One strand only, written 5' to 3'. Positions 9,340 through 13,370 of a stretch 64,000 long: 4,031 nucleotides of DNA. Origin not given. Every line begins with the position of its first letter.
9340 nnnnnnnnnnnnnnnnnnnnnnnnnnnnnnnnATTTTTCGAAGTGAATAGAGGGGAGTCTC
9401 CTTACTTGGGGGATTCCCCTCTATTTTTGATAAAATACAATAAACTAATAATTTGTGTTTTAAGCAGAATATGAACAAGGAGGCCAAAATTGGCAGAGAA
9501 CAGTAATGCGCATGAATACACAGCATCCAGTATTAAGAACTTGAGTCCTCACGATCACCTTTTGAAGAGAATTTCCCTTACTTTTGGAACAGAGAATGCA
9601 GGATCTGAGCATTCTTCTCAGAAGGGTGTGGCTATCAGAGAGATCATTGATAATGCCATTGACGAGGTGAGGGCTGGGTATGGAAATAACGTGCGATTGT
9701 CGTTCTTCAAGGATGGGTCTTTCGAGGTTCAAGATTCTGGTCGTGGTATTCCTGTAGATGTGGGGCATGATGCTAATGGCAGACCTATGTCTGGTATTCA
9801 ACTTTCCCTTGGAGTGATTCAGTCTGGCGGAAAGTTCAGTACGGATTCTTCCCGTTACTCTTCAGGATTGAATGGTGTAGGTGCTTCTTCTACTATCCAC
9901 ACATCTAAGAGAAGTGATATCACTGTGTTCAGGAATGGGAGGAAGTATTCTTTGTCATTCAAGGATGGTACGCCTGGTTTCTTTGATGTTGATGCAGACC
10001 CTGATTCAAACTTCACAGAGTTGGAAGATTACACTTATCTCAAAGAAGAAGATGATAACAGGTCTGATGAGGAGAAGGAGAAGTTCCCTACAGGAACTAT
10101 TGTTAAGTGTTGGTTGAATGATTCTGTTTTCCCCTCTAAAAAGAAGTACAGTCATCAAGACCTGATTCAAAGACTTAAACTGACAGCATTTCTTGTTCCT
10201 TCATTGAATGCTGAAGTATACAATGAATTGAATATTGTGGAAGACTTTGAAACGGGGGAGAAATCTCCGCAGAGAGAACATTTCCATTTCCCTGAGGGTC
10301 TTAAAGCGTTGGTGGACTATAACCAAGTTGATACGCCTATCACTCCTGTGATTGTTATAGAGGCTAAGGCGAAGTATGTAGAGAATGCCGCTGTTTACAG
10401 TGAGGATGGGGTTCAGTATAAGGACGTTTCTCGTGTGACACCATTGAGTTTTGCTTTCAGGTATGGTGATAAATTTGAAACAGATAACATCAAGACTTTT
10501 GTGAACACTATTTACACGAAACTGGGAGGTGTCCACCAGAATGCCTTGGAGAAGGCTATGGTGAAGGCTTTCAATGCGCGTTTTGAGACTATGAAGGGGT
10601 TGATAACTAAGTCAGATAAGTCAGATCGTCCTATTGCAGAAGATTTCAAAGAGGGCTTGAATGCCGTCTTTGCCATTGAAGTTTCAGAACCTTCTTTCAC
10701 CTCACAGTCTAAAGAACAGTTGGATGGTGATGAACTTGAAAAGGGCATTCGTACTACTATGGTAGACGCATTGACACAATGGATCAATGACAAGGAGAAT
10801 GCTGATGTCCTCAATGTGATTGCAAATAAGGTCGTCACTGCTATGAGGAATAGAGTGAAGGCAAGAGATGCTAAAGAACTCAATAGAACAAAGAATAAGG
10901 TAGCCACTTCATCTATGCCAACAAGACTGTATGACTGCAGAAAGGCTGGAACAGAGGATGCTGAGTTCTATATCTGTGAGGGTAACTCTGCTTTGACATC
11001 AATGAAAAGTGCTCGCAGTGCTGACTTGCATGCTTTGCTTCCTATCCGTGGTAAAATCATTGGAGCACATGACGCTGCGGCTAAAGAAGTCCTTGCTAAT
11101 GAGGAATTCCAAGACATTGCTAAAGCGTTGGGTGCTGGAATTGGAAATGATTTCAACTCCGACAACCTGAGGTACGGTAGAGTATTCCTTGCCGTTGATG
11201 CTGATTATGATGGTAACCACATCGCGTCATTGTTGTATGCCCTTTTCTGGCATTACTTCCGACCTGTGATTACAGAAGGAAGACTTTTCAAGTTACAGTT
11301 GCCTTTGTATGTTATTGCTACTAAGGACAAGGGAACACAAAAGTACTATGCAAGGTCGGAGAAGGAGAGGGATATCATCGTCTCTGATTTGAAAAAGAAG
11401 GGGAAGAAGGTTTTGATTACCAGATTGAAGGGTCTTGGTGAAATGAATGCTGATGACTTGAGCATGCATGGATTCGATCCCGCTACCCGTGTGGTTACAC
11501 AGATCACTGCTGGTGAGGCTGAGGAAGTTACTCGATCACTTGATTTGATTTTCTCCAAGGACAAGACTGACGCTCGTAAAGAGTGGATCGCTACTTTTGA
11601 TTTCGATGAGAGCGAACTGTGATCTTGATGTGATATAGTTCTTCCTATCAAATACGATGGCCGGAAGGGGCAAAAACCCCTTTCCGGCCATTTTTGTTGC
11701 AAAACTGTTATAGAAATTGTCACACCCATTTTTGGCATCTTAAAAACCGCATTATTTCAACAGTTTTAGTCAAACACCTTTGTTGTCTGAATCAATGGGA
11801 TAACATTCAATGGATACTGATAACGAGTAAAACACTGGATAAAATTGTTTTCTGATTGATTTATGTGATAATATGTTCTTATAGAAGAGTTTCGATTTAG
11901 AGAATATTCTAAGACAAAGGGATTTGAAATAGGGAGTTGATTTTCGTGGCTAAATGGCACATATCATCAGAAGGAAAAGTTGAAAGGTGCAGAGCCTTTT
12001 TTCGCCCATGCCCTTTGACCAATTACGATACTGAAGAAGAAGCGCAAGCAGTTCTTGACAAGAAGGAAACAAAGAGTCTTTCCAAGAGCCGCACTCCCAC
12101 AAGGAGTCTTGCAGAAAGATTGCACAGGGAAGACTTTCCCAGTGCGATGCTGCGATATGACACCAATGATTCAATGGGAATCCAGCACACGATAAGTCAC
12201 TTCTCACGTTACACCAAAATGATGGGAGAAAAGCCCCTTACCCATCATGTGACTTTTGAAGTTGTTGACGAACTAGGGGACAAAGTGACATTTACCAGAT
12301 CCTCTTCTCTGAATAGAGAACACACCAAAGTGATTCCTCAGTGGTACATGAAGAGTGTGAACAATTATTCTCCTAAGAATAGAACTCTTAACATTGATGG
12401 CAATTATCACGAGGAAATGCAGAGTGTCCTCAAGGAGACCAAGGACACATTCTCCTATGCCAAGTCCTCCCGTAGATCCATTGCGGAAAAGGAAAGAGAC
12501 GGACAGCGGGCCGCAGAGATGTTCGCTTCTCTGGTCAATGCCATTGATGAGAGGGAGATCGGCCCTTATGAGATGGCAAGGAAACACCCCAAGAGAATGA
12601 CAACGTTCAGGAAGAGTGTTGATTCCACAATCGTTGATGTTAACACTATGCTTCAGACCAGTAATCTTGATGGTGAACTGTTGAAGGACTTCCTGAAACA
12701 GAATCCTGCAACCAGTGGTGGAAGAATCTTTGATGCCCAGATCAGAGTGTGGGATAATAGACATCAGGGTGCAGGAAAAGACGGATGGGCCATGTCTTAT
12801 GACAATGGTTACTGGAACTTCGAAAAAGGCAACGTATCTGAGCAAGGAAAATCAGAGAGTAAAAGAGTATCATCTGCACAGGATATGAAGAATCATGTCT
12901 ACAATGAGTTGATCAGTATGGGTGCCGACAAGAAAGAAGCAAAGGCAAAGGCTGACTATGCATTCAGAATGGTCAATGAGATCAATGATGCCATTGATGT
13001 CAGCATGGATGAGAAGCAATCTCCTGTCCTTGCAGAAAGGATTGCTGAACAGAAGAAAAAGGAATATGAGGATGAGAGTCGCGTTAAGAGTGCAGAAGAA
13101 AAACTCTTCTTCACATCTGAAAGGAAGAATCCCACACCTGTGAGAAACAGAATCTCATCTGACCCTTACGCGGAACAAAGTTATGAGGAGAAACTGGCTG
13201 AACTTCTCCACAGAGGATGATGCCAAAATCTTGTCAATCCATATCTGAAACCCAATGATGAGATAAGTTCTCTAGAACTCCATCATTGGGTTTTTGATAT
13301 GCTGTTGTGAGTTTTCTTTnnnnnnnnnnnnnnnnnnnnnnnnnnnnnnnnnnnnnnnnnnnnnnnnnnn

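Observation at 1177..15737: A family of proteins sharing an N-terminal Cys/His module fused to different C-terminal domains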

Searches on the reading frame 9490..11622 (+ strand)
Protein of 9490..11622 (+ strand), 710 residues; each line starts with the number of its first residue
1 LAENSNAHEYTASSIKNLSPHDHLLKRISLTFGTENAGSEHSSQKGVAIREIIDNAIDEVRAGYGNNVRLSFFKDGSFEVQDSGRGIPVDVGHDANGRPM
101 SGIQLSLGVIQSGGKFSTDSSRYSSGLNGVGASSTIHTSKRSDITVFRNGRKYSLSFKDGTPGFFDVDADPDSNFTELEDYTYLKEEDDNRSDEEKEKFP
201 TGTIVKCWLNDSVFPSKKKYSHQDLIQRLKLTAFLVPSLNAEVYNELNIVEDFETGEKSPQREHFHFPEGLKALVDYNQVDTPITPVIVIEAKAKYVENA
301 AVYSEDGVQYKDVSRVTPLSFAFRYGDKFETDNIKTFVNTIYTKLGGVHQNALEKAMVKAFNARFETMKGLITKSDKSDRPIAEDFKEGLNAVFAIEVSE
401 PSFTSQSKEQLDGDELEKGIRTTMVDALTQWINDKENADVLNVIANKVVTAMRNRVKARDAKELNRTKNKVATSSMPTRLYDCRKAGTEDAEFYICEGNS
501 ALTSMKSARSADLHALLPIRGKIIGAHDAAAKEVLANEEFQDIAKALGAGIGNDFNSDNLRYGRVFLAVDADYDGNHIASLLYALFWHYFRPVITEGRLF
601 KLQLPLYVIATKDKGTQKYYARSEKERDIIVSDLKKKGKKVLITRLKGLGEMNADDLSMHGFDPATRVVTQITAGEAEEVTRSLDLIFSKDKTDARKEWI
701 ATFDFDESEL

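Call 78: search_protein_families(library=pfam, proteins=[window:9490-11622:+], max_evalue=0.001)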
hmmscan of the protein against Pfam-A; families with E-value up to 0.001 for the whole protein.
window:9490-11622:+ (710 aa): 5 families
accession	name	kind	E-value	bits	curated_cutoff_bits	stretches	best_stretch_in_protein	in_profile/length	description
PF00204.31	DNA_gyraseB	-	1.4e-27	96.7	27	1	298-463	28-172/173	DNA gyrase B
PF00986.26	DNA_gyraseB_C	-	8e-12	45.6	29.8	1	639-700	2-62/63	DNA gyrase B subunit, carboxyl terminus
PF01751.28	Toprim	-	5e-09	36.7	23.1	1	493-592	2-86/96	Toprim domain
PF02518.31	HATPase_c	-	5e-07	30.6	26.4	1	48-134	9-79/111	Histidine kinase-, DNA gyrase B-, and HSP90-like ATPase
PF16898.10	TOPRIM_C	-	0.00023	21.8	29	1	638-704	34-98/128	C-terminal associated domain of TOPRIM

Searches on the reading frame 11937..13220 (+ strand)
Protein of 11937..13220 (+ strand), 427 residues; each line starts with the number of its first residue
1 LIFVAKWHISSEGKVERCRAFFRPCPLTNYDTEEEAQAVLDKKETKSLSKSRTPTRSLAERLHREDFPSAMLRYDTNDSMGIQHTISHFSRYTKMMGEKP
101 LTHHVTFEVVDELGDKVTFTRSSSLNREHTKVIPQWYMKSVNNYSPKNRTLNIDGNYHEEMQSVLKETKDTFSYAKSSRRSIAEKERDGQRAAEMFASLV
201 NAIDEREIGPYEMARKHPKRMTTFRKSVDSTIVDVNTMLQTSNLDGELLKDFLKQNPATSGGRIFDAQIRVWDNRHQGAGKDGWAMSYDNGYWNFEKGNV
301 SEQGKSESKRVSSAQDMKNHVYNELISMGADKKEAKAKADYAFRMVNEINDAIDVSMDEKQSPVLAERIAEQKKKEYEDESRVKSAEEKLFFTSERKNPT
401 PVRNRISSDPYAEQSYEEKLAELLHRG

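Call 4: search_protein_families(library=pfam, proteins=[window:11937-13220:+], max_evalue=1)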
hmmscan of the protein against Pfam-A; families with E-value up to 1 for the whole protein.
window:11937-13220:+ (427 aa): 1 family
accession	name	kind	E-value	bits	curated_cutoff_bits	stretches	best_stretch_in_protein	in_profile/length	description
PF18269.6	T3SS_ATPase_C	-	0.15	12.3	22.7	1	323-360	23-60/72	T3SS EscN ATPase C-terminal domain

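Call 5: search_protein_families(library=phrogs, proteins=[window:11937-13220:+], max_evalue=0.1)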
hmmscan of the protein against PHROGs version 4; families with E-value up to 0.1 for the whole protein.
window:11937-13220:+ (427 aa): 0 families

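Call 108: search_solved_structures(query=window:12096-13220:+, max_evalue=0.01)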
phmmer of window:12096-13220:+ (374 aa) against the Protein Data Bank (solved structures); distinct sequences matched with E-value up to 0.01: 0.
